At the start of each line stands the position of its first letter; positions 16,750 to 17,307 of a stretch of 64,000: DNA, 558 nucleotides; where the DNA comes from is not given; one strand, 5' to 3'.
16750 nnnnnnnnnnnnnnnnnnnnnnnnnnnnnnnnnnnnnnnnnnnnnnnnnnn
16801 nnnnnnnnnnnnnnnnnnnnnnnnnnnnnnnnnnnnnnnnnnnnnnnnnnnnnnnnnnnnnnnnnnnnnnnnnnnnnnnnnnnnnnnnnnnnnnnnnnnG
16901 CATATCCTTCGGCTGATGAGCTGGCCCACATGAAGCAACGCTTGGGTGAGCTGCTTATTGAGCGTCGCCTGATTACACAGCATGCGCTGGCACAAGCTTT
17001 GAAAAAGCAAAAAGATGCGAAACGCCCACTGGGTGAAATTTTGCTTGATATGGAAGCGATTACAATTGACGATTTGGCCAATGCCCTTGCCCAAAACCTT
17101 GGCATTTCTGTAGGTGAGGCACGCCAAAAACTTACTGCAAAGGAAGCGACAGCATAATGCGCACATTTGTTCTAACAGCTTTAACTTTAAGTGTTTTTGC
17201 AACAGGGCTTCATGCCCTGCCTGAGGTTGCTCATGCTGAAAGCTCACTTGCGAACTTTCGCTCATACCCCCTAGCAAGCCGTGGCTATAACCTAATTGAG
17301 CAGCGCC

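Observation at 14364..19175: Complete nfrC(wecB)-nfrB-nfrA-type module in one operon, directly after fliI-fliJ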

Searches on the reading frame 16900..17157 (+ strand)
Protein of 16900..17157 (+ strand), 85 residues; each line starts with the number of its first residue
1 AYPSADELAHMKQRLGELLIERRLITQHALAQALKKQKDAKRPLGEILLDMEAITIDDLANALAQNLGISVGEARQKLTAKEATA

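Call 32: search_solved_structures(query=window:16900-17157:+, max_evalue=10, show_alignments=3)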
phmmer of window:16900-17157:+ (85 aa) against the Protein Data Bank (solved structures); distinct sequences matched with E-value up to 10: 15.
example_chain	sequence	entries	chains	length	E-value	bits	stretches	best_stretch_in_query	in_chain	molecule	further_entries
6f8l_G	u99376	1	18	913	1.8e-12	50.4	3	11-64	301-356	Type IV pilus assembly protein PilF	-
5htl_A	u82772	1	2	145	2.3e-07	34.2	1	10-72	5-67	MSHA biogenesis protein MshE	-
6olj_C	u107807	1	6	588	3e-06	30.7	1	10-70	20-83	Type IV pilus biogenesis ATPase PilB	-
5tsg_B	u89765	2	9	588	3.1e-06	30.7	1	10-70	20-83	Type IV pilus biogenesis ATPase PilB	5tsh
5zfr_A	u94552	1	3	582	0.00012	25.6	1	12-69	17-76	Type IV pilus biogenesis ATPase PilB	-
9g1w_A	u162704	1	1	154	0.0017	22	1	13-74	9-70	Type IV pilus assembly ATPase PilB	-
8pfa_A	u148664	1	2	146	0.0026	21.4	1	13-76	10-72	c-di-GMP binding domain of the ATPase enzyme PilF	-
8pdk_A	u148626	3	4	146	0.0062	20.2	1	13-76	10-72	c-di-GMP binding domain of the ATPase enzyme PilF | ATP-binding motif-containing protein pilF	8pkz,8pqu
9glg_A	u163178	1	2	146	0.0062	20.2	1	13-76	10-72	ATP-binding motif-containing protein pilF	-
6ejf_J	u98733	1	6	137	0.0075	19.9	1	14-77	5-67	Type IV pilus assembly protein PilF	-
8pe0_A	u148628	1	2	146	0.016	18.9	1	14-76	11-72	c-di-GMP binding domain of the ATPase enzyme PilF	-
9gl5_A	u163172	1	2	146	0.016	18.9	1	13-76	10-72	ATP-binding motif-containing protein pilF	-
6ejf_G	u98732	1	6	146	0.43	14.4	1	14-69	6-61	Type IV pilus assembly protein PilF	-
3jc8_Ba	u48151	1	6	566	0.82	13.5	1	12-70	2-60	Type IV-A pilus assembly ATPase PilB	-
8vd6_A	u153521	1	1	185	2.7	11.8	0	14-78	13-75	CAP REPEAT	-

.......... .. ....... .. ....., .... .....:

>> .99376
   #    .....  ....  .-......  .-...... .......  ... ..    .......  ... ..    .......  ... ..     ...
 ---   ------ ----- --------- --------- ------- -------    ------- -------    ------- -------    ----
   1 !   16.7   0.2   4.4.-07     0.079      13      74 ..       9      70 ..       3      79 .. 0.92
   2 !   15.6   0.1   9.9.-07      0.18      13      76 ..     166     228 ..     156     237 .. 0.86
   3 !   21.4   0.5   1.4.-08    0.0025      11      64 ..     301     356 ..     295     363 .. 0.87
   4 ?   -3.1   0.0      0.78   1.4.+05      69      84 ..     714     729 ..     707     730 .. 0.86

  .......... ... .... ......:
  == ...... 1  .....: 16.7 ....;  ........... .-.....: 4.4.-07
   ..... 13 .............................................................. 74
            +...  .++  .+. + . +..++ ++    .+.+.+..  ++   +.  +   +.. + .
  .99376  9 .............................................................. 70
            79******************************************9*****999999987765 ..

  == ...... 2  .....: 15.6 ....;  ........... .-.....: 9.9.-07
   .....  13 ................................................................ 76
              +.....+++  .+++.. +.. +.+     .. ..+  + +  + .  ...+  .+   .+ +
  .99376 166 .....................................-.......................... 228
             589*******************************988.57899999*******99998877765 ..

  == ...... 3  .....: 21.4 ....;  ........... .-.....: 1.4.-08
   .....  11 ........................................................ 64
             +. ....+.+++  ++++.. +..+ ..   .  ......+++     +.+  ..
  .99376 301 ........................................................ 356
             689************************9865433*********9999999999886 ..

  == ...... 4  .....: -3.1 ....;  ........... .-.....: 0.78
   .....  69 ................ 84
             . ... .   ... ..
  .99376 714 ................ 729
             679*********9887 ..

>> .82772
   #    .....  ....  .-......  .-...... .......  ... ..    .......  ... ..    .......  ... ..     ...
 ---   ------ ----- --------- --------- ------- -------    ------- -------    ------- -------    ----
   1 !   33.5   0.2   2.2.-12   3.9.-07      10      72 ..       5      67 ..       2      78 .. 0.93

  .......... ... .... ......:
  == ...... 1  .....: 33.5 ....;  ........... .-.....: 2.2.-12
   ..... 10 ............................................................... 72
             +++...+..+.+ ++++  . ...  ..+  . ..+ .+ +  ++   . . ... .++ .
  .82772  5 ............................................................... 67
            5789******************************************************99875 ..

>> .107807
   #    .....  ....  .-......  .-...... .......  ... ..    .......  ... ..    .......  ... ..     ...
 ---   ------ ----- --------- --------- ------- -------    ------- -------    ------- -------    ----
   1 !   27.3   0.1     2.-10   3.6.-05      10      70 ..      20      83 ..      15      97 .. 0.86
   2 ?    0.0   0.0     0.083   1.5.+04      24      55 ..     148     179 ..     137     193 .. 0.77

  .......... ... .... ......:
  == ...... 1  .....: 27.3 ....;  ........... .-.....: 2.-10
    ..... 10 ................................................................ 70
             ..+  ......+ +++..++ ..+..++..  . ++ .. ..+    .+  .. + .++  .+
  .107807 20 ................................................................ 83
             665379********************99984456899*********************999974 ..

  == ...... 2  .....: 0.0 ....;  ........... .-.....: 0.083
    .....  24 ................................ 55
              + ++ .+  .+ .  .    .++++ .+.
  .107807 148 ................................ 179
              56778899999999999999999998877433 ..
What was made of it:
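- On Nfr exopolysaccharide system (NfrB component): 5HTL is matched at E 2.3e-7 (call 32).
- The C-terminus matches the MshE-c-di-GMP structure 5HTL (call 32).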
